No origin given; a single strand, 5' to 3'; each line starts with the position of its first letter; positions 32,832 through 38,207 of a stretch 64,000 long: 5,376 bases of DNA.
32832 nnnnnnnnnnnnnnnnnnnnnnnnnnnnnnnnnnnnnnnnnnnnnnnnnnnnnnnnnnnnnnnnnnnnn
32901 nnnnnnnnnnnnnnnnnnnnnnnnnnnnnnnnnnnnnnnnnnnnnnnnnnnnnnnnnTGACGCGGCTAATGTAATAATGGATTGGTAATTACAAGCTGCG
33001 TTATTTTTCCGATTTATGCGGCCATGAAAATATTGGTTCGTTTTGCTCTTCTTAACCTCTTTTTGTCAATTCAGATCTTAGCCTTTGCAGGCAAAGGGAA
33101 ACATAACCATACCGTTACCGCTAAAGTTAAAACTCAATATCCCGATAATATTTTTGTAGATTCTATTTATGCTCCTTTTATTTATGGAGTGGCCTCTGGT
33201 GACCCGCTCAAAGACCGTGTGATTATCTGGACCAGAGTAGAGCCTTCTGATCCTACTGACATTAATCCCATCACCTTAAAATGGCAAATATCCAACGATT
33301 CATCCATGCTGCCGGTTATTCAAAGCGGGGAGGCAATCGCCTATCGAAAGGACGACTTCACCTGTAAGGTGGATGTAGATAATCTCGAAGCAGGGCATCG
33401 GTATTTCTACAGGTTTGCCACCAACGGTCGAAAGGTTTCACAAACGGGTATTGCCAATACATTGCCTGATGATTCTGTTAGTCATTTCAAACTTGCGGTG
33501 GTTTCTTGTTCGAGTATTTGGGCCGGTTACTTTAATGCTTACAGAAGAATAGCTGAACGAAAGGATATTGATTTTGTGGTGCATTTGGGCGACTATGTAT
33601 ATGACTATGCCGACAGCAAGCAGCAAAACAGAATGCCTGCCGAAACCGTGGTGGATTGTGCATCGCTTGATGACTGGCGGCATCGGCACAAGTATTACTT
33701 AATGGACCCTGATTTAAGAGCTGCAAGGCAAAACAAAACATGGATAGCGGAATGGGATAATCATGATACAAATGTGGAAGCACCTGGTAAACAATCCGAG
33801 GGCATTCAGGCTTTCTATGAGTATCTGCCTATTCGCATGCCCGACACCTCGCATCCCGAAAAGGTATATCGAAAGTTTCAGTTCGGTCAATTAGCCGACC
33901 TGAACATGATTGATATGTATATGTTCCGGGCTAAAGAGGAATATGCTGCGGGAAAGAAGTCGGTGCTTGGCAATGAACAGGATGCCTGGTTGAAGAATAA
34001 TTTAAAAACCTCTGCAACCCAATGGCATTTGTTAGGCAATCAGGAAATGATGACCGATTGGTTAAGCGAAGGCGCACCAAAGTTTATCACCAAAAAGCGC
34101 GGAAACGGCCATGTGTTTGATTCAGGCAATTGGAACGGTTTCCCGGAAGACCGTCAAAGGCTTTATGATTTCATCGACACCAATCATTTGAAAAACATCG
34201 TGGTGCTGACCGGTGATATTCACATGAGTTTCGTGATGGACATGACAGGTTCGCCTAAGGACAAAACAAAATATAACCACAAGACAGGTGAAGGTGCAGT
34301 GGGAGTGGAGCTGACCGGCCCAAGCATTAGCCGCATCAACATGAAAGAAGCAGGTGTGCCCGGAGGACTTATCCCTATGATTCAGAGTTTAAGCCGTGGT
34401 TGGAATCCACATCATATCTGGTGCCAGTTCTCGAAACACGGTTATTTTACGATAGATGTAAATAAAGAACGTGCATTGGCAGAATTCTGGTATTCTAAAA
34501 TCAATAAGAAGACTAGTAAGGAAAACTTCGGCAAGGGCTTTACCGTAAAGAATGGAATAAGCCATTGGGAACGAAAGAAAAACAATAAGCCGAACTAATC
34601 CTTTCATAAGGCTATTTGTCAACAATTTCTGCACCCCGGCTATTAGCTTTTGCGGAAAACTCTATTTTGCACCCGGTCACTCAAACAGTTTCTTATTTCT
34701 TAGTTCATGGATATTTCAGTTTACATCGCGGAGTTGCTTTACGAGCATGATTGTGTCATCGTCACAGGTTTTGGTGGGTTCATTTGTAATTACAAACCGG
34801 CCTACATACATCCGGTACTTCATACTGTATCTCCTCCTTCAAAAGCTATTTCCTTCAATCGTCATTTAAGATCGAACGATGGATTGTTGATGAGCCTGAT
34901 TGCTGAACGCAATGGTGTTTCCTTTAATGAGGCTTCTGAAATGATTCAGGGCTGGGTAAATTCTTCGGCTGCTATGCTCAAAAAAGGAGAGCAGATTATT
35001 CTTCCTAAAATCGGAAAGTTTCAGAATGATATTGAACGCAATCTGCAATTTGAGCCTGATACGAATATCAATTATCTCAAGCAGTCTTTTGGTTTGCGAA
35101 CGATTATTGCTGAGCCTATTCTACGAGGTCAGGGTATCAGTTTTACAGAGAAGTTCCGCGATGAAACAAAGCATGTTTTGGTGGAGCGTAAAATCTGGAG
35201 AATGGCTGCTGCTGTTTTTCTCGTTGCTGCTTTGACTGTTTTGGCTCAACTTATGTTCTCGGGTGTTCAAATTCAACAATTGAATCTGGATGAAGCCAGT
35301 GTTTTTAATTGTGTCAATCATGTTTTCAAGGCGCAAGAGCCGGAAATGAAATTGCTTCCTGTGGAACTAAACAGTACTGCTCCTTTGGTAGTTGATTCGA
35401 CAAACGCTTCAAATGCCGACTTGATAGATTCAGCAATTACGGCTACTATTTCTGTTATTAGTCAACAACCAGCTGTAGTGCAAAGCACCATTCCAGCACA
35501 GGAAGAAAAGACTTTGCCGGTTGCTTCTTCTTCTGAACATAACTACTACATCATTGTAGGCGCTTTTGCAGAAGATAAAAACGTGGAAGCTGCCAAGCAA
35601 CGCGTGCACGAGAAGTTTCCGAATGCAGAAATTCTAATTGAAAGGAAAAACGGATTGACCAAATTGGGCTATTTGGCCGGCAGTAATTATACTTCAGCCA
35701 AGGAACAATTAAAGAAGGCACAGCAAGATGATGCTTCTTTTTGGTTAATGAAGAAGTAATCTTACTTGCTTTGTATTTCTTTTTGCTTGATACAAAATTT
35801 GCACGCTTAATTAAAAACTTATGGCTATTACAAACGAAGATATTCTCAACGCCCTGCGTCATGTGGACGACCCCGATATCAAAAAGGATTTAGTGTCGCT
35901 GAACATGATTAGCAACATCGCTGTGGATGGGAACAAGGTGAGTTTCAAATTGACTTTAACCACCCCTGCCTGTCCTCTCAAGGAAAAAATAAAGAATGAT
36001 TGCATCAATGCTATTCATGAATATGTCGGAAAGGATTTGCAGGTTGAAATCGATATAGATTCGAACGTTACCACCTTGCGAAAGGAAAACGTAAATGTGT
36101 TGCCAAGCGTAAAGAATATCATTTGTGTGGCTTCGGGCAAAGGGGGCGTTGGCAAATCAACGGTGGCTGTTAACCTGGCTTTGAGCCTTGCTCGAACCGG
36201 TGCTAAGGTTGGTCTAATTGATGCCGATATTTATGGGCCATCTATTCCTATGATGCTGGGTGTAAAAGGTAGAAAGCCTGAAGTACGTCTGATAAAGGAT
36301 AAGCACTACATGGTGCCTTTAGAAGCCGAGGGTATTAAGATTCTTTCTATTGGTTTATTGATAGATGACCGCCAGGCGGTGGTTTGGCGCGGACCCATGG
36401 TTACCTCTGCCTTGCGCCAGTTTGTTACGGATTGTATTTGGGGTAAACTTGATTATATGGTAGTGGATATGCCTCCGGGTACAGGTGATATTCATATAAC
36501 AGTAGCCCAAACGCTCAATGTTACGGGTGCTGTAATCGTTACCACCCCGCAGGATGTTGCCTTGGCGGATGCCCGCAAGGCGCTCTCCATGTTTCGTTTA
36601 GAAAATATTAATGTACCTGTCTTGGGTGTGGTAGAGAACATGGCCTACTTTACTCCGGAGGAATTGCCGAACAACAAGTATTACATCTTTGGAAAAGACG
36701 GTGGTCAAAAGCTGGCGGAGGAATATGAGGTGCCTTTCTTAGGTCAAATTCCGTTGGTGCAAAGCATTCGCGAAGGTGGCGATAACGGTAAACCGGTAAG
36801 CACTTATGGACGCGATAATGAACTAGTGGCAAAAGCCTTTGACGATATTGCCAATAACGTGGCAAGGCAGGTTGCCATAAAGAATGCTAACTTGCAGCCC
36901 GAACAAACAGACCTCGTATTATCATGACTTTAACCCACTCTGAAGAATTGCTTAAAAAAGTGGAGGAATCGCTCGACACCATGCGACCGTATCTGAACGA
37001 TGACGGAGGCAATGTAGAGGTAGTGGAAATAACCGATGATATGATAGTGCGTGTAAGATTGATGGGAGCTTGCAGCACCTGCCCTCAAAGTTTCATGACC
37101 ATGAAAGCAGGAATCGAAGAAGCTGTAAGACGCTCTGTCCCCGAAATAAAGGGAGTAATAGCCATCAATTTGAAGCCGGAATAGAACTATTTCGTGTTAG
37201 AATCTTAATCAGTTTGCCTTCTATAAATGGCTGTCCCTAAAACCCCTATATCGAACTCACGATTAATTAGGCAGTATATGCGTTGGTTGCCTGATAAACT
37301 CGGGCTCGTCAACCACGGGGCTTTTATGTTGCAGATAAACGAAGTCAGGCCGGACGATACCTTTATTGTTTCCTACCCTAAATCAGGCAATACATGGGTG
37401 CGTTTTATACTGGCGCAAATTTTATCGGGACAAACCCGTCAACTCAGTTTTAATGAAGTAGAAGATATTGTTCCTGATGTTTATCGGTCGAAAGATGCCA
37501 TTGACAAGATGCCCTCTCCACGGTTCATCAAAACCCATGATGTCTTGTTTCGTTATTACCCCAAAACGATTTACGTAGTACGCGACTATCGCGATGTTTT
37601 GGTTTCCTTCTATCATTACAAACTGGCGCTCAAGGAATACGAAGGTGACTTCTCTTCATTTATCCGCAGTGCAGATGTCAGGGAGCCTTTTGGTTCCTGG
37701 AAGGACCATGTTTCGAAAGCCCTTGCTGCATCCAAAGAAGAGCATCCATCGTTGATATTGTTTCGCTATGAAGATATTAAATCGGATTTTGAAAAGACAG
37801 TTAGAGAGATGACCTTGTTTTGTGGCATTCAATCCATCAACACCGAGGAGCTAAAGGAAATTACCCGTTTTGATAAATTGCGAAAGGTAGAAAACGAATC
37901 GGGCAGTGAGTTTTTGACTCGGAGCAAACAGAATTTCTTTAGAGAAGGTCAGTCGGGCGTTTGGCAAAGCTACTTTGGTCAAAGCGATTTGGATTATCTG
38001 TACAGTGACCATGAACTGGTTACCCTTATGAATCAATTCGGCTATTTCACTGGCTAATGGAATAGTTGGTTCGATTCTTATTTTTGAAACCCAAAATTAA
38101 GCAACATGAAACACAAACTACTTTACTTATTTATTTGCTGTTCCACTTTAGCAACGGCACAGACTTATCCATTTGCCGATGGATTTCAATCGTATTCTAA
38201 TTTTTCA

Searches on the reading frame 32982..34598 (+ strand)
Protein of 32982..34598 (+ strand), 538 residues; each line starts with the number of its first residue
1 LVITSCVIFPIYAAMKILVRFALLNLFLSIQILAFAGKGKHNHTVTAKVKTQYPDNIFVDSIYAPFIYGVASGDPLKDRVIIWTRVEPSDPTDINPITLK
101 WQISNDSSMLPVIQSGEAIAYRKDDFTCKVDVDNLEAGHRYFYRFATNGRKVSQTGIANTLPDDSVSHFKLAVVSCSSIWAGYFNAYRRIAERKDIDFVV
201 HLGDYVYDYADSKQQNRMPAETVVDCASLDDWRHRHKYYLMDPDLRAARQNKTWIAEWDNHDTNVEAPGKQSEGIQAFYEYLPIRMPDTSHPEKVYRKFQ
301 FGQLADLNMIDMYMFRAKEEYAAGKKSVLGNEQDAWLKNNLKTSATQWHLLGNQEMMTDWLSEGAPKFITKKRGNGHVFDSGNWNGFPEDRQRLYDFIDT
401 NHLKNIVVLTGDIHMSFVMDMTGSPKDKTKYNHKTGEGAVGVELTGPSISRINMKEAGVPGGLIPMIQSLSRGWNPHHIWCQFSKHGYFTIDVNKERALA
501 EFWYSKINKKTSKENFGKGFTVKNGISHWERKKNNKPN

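Call 19: search_protein_families(library=pfam, proteins=[window:32982-34598:+], max_evalue=0.001)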
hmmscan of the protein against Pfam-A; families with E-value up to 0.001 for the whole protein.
window:32982-34598:+ (538 aa): 3 families
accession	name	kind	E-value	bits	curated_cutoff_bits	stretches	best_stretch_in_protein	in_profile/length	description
PF09423.15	PhoD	-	1.7e-72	244.9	27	1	171-502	1-343/343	PhoD-like phosphatase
PF16655.11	PhoD_N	-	2.1e-25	89.5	30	1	69-160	2-90/90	PhoD-like phosphatase, N-terminal domain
PF16656.11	Pur_ac_phosph_N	-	0.00065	20.7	30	0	79-155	15-88/93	Purple acid Phosphatase, N-terminal domain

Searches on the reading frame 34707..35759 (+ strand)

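Call 19: search_protein_families(library=pfam, proteins=[window:34707-35759:+], max_evalue=0.001)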
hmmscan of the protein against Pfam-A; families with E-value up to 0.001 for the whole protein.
window:34707-35759:+ (350 aa): 3 families
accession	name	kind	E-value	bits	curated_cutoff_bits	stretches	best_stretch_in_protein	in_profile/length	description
PF18174.6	HU-CCDC81_bac_1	-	2.8e-21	75.6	26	1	3-58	4-59/59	CCDC81-like prokaryotic HU domain 1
PF18175.6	HU-CCDC81_bac_2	-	1.3e-17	63.9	35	1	59-128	1-70/70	CCDC81-like prokaryotic HU domain 2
PF00216.26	Bac_DNA_binding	-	2e-05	25.2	22.4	1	61-106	6-51/90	Bacterial DNA-binding protein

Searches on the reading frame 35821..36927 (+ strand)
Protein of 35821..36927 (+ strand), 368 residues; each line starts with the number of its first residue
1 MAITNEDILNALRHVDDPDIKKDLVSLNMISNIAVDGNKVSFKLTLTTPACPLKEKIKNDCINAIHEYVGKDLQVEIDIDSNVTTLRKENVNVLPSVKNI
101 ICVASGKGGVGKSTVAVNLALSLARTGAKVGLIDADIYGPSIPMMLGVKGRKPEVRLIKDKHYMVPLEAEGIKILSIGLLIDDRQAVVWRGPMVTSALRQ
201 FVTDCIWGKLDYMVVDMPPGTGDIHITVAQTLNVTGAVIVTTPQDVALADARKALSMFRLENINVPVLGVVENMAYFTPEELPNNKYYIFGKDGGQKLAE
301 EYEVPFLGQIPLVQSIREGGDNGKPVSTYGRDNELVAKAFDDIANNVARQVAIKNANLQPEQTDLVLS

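Call 19: search_protein_families(library=pfam, proteins=[window:35821-36927:+], max_evalue=0.001)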
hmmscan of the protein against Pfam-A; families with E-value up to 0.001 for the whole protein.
window:35821-36927:+ (368 aa): 7 families
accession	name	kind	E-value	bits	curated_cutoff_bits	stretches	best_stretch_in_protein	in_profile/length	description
PF10609.15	ParA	-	5.6e-99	331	27.1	1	97-347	2-245/246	NUBPL iron-transfer P-loop NTPase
PF01883.24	FeS_assembly_P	-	2.7e-21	76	23.5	1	6-75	2-71/73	Iron-sulfur cluster assembly protein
PF01656.29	CbiA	-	8.6e-15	55.2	25.4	1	101-326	1-125/125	CobQ/CobB/MinD/ParA nucleotide binding domain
PF13614.12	AAA_31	-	6.2e-11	43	27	1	99-149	2-51/177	AAA domain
PF00142.24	Fer4_NifH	-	2.2e-09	37.7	25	1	105-170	6-71/271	4Fe-4S iron sulfur cluster binding proteins, NifH/frxC family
PF09140.17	MipZ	-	8.4e-08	32.3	20.7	1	100-142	2-44/262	ATPase MipZ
PF02374.21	ArsA_ATPase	-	8.9e-06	25.6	24.3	1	103-136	5-38/305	Anion-transporting ATPase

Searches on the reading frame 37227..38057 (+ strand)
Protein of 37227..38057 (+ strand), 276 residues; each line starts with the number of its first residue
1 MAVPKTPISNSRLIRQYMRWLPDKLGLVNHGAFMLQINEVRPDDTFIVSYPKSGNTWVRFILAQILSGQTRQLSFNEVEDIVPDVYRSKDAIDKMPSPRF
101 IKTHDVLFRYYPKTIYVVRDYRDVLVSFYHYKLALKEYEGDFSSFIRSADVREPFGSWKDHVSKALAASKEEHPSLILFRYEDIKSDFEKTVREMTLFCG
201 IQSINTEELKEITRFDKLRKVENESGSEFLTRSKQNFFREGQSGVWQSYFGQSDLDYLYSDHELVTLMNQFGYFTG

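Call 19: search_protein_families(library=pfam, proteins=[window:37227-38057:+], max_evalue=0.001)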
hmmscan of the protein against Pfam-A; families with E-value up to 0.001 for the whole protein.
window:37227-38057:+ (276 aa): 2 families
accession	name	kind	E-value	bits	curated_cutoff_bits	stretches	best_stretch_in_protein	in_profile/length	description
PF00685.33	Sulfotransfer_1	-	3e-37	128.8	22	1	42-255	1-240/255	Sulfotransferase domain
PF13469.12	Sulfotransfer_3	-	1.6e-09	38.8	27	1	97-202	108-213/216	Sulfotransferase family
